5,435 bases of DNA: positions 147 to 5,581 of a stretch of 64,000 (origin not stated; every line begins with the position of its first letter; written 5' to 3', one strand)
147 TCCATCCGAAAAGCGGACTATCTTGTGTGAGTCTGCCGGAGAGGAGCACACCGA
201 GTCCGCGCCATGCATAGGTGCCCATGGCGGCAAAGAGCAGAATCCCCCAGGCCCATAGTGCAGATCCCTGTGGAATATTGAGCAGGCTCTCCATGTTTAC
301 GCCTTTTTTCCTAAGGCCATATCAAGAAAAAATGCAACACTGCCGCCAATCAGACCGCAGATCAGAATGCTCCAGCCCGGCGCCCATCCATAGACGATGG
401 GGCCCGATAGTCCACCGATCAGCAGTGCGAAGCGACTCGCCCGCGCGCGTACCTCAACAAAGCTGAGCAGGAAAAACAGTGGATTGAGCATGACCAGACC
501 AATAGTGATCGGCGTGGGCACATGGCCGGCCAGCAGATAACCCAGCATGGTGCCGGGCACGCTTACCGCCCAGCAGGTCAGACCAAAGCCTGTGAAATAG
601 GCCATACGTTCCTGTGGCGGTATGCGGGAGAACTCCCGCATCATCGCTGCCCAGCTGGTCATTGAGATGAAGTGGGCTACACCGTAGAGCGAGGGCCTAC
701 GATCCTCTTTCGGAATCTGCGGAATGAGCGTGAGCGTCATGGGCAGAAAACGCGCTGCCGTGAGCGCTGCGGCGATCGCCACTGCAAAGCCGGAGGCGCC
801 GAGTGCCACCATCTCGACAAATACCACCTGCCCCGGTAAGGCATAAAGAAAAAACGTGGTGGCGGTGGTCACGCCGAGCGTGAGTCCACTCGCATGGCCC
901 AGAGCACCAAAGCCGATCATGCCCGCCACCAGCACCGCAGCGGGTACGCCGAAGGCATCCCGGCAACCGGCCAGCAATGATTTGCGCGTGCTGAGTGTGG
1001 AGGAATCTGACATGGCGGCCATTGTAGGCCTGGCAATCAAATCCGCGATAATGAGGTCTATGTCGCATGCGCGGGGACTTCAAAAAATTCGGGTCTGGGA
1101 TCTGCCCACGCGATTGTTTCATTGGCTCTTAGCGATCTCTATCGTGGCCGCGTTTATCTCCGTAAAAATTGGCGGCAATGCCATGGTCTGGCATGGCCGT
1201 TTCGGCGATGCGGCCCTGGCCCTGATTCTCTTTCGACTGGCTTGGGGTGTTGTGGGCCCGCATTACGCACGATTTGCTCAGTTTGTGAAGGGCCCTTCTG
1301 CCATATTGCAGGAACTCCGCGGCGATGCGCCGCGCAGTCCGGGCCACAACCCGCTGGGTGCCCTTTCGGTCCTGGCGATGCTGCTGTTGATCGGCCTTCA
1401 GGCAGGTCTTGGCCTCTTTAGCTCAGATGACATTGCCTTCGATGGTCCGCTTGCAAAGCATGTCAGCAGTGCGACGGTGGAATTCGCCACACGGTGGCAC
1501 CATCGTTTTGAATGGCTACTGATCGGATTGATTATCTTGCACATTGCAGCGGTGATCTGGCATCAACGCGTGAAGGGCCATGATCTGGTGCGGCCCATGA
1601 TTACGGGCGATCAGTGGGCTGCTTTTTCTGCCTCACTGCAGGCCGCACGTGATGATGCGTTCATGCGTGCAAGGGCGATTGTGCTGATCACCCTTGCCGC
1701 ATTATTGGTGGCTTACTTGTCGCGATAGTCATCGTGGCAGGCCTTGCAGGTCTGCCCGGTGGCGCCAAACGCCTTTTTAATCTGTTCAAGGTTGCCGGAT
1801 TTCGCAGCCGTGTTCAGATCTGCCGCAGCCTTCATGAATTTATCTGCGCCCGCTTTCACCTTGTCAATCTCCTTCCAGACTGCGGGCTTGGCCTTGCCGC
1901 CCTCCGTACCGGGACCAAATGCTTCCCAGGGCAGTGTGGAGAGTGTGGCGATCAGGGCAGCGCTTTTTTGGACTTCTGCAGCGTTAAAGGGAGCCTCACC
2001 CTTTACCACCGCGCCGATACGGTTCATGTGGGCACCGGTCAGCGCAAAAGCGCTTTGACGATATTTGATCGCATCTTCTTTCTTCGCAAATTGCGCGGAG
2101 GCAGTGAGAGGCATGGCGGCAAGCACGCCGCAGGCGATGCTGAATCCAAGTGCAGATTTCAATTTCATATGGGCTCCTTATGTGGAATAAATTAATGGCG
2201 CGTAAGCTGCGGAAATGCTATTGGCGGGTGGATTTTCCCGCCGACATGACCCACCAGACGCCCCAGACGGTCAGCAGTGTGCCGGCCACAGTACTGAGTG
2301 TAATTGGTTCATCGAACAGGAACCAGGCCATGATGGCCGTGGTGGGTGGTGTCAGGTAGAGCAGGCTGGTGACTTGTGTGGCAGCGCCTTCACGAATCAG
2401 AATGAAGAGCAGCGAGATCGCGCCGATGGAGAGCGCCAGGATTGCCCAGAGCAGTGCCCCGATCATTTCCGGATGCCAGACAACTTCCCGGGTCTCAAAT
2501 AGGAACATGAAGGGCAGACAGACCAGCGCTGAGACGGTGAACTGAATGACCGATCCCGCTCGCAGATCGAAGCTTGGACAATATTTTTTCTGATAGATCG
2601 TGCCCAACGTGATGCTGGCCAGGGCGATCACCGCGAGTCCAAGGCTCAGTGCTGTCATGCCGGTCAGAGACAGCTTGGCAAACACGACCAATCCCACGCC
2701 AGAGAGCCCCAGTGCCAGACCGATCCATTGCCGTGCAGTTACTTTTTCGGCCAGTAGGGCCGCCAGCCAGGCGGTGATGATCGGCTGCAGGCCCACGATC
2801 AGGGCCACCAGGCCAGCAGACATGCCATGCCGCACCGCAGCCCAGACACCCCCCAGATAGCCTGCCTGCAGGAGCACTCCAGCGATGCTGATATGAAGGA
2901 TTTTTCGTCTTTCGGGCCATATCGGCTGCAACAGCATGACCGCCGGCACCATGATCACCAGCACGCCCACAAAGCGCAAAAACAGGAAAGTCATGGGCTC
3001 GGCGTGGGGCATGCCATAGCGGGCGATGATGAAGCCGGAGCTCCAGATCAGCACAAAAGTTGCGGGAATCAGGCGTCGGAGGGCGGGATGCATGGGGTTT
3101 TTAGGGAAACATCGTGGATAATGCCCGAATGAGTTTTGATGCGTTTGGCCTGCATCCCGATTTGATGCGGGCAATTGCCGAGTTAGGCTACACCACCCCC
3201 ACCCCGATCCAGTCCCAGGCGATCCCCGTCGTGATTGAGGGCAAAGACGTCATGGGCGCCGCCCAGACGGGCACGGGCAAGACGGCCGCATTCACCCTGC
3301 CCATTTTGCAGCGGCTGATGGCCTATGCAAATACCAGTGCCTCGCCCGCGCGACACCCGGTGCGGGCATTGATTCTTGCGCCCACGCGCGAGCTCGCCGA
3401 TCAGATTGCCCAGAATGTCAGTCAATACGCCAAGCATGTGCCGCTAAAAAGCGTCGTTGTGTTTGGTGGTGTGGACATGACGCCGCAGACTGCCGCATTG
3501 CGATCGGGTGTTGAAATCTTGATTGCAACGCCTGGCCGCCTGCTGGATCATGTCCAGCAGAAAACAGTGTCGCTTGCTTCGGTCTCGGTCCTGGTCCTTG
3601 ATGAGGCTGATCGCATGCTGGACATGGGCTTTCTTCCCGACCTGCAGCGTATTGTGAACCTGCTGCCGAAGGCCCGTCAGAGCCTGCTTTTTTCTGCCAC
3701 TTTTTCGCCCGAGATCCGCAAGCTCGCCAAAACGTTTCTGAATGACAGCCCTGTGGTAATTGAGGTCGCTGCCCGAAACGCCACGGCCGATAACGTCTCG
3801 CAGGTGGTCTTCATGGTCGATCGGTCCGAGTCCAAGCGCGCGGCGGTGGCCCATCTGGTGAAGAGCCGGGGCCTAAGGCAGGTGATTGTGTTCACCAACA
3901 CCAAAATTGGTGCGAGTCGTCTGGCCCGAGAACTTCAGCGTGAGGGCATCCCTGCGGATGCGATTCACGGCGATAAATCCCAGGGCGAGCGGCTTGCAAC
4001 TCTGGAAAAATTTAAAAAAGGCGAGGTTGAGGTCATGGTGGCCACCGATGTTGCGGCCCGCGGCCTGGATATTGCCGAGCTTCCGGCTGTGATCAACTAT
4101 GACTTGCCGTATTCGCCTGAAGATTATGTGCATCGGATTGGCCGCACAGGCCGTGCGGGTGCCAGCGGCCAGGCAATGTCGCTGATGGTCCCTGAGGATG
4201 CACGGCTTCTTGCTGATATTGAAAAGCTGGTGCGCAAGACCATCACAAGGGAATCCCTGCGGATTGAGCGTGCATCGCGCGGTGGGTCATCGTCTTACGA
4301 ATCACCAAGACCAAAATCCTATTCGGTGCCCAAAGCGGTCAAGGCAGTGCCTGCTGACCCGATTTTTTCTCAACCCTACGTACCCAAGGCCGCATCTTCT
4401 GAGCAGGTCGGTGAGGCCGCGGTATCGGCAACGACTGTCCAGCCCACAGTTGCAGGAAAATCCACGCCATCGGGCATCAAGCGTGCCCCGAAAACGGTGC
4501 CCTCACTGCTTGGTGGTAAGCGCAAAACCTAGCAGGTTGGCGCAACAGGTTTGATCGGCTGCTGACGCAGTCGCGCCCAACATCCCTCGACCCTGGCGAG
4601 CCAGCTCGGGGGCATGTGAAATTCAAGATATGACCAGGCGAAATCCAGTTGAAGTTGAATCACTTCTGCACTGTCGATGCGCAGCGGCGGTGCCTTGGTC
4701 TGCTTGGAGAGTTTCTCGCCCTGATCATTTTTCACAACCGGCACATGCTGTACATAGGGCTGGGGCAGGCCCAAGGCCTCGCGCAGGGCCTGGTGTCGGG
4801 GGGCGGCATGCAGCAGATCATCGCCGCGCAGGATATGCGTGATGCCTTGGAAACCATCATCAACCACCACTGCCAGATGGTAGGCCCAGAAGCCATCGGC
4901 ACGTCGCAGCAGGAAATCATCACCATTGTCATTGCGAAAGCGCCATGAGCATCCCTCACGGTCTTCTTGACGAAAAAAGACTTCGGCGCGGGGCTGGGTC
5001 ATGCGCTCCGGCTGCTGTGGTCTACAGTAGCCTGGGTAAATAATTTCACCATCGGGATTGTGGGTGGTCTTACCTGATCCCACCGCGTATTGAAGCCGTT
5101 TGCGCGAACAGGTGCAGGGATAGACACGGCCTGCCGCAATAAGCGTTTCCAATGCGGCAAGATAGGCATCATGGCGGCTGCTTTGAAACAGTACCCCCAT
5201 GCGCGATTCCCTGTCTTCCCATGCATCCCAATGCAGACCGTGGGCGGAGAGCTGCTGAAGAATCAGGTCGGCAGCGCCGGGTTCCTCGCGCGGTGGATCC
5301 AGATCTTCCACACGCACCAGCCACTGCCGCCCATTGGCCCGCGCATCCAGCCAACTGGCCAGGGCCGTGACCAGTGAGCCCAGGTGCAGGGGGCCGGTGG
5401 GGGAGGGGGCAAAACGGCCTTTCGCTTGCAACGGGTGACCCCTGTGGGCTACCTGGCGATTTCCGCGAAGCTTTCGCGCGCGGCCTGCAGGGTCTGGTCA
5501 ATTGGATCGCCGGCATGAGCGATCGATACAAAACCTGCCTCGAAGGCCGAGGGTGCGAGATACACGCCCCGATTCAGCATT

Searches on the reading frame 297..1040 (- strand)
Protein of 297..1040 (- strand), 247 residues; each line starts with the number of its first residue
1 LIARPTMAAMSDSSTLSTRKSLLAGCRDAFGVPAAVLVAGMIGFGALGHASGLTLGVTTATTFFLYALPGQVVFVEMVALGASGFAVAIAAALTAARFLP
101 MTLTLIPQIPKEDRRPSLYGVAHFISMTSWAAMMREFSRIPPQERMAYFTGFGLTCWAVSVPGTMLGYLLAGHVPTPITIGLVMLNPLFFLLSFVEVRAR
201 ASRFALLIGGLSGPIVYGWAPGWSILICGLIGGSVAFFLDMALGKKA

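Call 80: search_protein_families(library=pfam, proteins=[window:297-1040:-], max_evalue=0.00001)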
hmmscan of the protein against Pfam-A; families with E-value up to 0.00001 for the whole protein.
window:297-1040:- (247 aa): 1 family
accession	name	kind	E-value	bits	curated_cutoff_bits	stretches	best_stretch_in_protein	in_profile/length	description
PF03591.19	AzlC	-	1.2e-20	74.8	32.1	1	37-172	6-135/137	AzlC protein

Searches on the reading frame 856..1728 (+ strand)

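Call 80: search_protein_families(library=pfam, proteins=[window:856-1728:+], max_evalue=0.00001)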
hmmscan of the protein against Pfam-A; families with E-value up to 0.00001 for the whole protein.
window:856-1728:+ (290 aa): 1 family
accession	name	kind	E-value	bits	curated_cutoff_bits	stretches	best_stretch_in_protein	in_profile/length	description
PF01292.26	Ni_hydr_CYTB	-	1.9e-24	86.8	30.1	1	80-251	1-179/179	Prokaryotic cytochrome b561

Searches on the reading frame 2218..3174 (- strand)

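Call 80: search_protein_families(library=pfam, proteins=[window:2218-3174:-], max_evalue=0.00001)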
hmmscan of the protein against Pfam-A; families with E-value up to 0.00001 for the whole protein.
window:2218-3174:- (318 aa): 1 family
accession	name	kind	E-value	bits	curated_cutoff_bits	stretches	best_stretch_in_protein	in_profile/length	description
PF00892.27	EamA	-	9.8e-27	94.3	28.2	2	40-164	10-134/135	EamA-like transporter family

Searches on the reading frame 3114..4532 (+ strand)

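Call 80: search_protein_families(library=pfam, proteins=[window:3114-4532:+], max_evalue=0.00001)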
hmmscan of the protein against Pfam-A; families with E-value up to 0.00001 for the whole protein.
window:3114-4532:+ (472 aa): 3 families
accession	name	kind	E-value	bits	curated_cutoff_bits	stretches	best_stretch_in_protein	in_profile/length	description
PF00270.35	DEAD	-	2.4e-50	171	26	1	30-203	1-166/167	DEAD/DEAH box helicase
PF00271.37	Helicase_C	-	2.2e-31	108.8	23.5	1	241-349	2-110/110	Helicase conserved C-terminal domain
PF04851.21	ResIII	-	4.5e-08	33.6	22.5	1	32-197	7-162/164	Type III restriction enzyme, res subunit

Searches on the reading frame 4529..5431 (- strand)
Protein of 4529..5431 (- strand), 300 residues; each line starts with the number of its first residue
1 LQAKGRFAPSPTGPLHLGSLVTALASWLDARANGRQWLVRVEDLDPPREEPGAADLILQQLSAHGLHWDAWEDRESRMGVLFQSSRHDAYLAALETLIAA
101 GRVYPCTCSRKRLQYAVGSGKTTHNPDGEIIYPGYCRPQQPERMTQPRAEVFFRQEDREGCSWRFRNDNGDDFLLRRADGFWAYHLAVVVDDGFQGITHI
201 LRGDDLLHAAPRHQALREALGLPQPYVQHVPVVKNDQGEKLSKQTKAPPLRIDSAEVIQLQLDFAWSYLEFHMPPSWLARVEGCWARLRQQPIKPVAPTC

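Call 80: search_protein_families(library=pfam, proteins=[window:4529-5431:-], max_evalue=0.00001)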
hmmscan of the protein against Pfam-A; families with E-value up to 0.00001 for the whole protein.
window:4529-5431:- (300 aa): 1 family
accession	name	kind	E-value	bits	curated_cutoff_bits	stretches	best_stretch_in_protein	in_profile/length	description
PF00749.27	tRNA-synt_1c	-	2.6e-39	135.4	23.4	1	5-245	4-248/314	tRNA synthetases class I (E and Q), catalytic domain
